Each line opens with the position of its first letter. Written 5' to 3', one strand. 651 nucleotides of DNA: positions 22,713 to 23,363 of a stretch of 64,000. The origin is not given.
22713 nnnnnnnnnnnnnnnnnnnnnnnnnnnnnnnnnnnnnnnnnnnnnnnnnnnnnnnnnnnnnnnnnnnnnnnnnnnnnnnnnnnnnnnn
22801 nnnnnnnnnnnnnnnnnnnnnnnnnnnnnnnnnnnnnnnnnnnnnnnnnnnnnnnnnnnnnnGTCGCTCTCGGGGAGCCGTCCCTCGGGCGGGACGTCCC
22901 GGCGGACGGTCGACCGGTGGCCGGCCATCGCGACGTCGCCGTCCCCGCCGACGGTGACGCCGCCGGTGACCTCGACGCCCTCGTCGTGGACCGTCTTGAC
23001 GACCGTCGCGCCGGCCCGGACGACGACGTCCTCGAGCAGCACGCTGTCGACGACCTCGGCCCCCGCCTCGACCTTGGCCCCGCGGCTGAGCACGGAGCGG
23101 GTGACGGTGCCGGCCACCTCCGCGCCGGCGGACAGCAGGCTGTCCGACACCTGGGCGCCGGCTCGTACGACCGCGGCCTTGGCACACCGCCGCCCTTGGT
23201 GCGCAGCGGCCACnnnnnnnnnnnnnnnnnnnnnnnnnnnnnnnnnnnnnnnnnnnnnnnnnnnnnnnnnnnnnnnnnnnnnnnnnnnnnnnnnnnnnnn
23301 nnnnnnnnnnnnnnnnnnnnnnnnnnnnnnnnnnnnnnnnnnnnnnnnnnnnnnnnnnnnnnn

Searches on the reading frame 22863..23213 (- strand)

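Call 8: search_protein_families(library=pfam, proteins=[window:22863-23213:-], max_evalue=0.01)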
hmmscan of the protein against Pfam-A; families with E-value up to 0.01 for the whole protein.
window:22863-23213:- (117 aa): 2 families
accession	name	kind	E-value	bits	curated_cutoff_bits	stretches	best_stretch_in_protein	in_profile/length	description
PF24894.1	Hexapep_GlmU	-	9.6e-14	51.8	23.3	1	20-93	14-88/104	GlmU-like, C-terminal hexapeptide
PF25084.1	LbH_EIF2B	-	1.9e-05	25.1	54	1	31-89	28-88/105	EIF2B subunit epsilon LbH domain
